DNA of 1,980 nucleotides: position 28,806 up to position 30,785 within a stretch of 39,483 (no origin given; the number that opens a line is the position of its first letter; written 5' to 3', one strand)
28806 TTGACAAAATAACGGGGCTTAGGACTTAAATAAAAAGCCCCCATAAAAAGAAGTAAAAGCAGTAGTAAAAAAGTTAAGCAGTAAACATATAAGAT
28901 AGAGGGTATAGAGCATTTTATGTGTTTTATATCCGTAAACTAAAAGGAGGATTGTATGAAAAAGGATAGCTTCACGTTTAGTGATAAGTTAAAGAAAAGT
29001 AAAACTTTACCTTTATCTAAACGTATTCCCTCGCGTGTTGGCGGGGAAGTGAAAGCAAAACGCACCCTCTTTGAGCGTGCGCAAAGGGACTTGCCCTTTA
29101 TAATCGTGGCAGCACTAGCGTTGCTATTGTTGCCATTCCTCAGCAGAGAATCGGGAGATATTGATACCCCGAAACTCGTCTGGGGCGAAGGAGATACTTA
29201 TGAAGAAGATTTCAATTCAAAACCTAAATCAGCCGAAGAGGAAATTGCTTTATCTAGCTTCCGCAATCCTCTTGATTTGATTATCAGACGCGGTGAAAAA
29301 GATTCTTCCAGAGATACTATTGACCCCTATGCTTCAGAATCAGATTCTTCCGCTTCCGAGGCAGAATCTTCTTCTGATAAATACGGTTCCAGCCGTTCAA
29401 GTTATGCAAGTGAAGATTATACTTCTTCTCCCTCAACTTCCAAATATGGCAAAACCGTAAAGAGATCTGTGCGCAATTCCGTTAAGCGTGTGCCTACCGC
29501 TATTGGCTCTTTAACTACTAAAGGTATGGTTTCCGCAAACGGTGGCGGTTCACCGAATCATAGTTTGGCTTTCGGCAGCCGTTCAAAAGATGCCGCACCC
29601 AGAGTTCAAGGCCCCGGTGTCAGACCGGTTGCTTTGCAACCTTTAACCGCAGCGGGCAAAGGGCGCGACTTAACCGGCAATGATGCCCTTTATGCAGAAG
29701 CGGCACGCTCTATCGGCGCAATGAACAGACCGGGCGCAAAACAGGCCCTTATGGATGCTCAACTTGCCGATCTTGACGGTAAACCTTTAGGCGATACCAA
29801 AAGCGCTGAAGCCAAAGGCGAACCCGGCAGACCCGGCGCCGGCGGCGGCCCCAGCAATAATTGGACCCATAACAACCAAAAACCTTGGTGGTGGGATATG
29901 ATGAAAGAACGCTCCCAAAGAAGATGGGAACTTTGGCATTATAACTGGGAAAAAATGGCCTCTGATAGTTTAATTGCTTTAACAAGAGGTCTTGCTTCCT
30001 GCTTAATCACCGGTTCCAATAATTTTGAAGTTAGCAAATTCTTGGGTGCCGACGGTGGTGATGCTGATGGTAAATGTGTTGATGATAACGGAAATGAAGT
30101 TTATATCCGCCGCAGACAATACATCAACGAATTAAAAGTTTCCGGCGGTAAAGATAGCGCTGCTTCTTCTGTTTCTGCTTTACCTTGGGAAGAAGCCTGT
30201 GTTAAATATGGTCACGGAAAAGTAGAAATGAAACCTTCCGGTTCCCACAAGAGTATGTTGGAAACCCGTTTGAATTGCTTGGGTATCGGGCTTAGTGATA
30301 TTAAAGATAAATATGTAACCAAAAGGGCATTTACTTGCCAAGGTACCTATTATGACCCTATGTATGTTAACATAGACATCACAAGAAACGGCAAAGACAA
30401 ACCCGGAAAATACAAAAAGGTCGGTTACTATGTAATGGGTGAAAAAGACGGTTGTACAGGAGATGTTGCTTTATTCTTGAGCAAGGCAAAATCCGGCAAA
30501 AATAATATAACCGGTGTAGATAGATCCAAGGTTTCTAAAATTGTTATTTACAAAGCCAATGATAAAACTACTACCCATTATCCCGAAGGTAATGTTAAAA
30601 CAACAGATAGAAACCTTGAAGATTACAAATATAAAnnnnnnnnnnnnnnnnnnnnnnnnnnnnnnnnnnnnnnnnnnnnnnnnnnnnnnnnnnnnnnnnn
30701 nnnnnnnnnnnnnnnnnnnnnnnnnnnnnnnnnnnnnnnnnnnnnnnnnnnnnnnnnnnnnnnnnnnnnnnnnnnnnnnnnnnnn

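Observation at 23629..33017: Five-gene operon of signal-anchored, low-complexity proteins with no recognisable known components: candidate undescribed envelope system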

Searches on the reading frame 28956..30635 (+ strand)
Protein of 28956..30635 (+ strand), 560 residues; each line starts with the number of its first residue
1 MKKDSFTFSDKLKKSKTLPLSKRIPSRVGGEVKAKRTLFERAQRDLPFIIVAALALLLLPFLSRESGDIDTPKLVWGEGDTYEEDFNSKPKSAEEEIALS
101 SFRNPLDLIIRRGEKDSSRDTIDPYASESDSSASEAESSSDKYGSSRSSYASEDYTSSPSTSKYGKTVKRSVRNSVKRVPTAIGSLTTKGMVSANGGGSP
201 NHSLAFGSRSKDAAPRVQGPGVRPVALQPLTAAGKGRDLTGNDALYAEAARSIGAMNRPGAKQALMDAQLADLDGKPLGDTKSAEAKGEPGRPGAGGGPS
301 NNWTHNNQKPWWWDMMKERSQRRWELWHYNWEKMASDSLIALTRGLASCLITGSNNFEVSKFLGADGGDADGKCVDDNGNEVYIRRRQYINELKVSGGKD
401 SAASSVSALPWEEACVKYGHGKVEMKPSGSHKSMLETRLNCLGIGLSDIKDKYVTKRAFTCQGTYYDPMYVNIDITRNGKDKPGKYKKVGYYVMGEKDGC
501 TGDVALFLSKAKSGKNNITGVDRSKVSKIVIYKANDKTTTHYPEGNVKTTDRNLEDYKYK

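Call 73: search_protein_representatives(alignment_id=A6)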
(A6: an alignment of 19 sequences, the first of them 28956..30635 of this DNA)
Query: 19 sequences, 1134 profile positions. Proteins with E-value up to 0.001 (for the whole library): 153; up to 1e-10: 150; up to 1e-30: 138. The best 150 are listed.
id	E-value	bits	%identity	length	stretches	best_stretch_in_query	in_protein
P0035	0.0e+00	1490.2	-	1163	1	1-1133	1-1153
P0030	0.0e+00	1348.9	-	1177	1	1-1133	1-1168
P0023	0.0e+00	1277.1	-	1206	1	1-1131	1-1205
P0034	0.0e+00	1271.1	-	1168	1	1-1133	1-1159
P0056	0.0e+00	1269.6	-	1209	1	1-1132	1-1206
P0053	0.0e+00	1178.1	-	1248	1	1-1133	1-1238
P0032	0.0e+00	1141.0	-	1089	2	1-859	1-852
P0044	0.0e+00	1100.4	-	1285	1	1-1074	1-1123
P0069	0.0e+00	1053.1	-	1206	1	1-1128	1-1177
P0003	1.2e-289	981.2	-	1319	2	1-930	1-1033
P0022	1.4e-282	957.8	-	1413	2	1-931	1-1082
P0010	2.9e-282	956.7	-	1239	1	1-1120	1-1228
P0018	4.1e-281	953.0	-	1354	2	1-933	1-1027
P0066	2.2e-279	947.2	-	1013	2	1-839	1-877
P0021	4.7e-276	936.2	-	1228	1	1-1128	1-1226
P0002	1.9e-275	934.2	-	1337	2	1-929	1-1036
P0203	6.8e-90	319.7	-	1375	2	1-435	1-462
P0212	3.5e-84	300.8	-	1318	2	3-672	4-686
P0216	7.0e-82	293.1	-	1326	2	26-601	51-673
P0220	5.0e-80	287.0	-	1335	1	3-384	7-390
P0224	2.9e-74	267.9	-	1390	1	3-432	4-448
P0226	1.2e-70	255.9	-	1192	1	3-433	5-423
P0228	1.2e-69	252.7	-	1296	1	1-957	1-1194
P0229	5.0e-69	250.6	-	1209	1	3-437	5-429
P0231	1.0e-65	239.6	-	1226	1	1-961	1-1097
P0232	1.6e-65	239.0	-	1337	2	3-405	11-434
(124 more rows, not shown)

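Call 76: list_cluster_members(proteins=[P0228, P0231, P0232, P0224, P0226, P0229, P0220, P0216, P0212, P0203])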
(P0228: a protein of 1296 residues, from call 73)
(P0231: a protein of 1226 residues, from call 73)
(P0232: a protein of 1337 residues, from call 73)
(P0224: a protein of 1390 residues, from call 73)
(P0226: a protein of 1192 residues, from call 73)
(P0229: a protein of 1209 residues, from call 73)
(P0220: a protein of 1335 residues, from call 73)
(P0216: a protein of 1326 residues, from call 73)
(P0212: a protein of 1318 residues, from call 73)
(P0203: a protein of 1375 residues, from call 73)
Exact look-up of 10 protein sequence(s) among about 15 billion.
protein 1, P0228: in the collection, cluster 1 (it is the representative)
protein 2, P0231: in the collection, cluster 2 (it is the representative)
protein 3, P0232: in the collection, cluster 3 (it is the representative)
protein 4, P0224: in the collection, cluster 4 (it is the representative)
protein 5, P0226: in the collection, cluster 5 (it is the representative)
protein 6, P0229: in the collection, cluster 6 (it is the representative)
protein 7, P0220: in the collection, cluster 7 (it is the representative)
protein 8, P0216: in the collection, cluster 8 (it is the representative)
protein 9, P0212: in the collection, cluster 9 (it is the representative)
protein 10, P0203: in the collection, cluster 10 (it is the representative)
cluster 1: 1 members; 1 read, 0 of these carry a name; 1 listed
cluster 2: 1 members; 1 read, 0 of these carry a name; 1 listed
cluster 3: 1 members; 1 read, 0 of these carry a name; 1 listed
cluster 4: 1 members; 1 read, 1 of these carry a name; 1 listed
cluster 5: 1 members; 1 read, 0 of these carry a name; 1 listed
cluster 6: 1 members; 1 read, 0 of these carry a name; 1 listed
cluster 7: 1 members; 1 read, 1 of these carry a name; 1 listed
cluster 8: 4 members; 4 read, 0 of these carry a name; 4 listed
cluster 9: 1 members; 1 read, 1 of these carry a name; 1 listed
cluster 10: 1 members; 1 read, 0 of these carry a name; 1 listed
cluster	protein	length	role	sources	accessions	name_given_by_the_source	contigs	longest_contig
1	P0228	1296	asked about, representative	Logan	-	-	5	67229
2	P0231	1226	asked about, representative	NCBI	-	-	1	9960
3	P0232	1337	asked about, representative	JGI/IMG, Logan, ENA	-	-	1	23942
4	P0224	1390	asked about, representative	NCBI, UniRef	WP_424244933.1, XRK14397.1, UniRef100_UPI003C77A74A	hypothetical protein Dip510_000038 [Elusimicrobium posterum] | hypothetical protein n=1 Tax=Elusimicrobium posterum TaxID=3116653 RepID=UPI003C77A74A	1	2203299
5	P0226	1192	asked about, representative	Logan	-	-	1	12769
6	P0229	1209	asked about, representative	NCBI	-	-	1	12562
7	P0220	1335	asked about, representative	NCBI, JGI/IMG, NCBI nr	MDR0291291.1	MAG: hypothetical protein LBI01_00615 [Elusimicrobium sp.] | hypothetical protein | hypothetical protein [Elusimicrobium sp.]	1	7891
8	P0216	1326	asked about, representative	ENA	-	-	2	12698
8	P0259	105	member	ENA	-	-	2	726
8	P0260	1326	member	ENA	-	-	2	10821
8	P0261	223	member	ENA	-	-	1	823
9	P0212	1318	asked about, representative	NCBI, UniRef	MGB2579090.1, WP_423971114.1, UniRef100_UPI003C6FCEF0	outer membrane protein OmpA-like peptidoglycan-associated protein [Elusimicrobium ... | hypothetical protein n=1 Tax=Elusimicrobium simillimum TaxID=3143438 RepID=UPI003C6FCEF0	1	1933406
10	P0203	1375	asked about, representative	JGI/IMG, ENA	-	-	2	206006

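Call 77: find_encoding_contigs(protein=P0224, flank=10000, max_places=1)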
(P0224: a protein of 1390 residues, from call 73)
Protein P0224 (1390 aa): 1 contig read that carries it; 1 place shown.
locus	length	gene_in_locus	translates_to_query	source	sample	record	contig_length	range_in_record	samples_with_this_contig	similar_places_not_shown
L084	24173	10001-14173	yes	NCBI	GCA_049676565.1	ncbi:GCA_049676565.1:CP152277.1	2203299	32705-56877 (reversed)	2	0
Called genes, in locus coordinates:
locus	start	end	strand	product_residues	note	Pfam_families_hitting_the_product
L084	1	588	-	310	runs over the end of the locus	-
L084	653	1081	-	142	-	-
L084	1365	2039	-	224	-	PF01381:HTH_3, PF00717:Peptidase_S24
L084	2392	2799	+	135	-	-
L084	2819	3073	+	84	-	-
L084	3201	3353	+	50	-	-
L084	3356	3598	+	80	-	-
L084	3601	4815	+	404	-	PF04055:Radical_SAM, PF13186:SPASM (weak)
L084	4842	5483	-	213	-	-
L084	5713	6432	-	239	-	PF00005:ABC_tran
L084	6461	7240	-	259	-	PF03968:LptD_N (faint)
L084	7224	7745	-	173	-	PF06835:LptC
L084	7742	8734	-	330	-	PF01380:SIS, PF00571:CBS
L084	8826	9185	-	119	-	PF00793:DAHP_synth_1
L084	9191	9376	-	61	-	PF00793:DAHP_synth_1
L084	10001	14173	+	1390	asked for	-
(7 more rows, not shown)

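Call 78: find_encoding_contigs(protein=P0228, flank=10000, max_places=1)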
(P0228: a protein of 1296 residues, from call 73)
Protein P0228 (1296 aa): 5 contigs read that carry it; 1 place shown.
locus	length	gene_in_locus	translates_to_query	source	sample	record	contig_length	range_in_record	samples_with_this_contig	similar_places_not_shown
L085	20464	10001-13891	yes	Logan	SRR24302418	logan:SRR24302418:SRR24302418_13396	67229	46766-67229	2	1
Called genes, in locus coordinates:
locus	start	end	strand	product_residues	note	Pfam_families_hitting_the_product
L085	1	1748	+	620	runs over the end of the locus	PF00672:HAMP, PF00512:HisKA, PF02518:HATPase_c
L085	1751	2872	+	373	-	PF00072:Response_reg, PF00512:HisKA, PF02518:HATPase_c, PF13589:HATPase_c_3 (weak)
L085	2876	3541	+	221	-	PF00072:Response_reg, PF00196:GerE, PF08281:Sigma70_r4_2 (weak)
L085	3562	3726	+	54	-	-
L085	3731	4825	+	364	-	-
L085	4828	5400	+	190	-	-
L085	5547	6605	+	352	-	-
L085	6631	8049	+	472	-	-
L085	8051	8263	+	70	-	-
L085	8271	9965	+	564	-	-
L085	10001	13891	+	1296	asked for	PF00691:OmpA (weak)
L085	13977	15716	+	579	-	PF13429:TPR_15 (weak), PF00515:TPR_1 (faint), PF13428:TPR_14 (faint), PF14559:TPR_19 (weak), PF07719:TPR_2 (weak), PF13414:TPR_11, PF21033:RMD1-3 (weak), PF13424:TPR_12, +10 more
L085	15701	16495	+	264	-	PF00398:RrnaAD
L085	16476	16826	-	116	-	PF06339:Ectoine_synth (weak), PF00190:Cupin_1 (faint), PF02311:AraC_binding (weak), PF05899:Cupin_3 (weak), PF07883:Cupin_2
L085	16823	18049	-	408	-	PF07969:Amidohydro_3 (weak), PF01979:Amidohydro_1, PF07969:Amidohydro_3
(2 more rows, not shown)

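Call 83: search_protein_families(library=ncbifam, proteins=[P0228, P0212], max_evalue=0.01)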
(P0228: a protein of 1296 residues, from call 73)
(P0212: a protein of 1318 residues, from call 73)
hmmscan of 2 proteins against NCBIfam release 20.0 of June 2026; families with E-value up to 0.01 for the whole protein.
P0228 (1296 aa): 6 families
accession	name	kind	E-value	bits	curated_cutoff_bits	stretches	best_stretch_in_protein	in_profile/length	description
NF053612.1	anchor_PA1041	equivalog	1.2e-05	25.4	250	1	1195-1268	147-218/236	PA1041 family peptidoglycan-binding anchor lipoprotein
NF053611.1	YiaD_Gzip_OmpA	equivalog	3.4e-05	23.7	175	1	1199-1255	119-176/206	YiaD family glycine zipper/OmpA-like lipoprotein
NF045787.1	OmpABordt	equivalog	6.5e-05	22.7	200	1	1213-1259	118-164/194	outer membrane protein OmpA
NF008071.1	PRK10808.1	equivalog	0.00097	18.6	277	1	1193-1259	245-312/358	porin OmpA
NF045487.1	ASRP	equivalog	0.0017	17.1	300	1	509-626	310-426/593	archaea-specific SMC-related protein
TIGR03789.1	pdsO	hypoth_equivalog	0.0053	16.4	152.2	0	1199-1255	156-213/243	sortase-associated OmpA-like protein PdsO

P0212 (1318 aa): 1 family
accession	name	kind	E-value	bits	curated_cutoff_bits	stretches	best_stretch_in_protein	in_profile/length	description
NF047726.1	AutTranAdhPGAsTpgA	equivalog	0.0032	16.7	350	1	1103-1164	151-207/268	trimeric autotransporter adhesin/peptidogylcan-associated protein TpgA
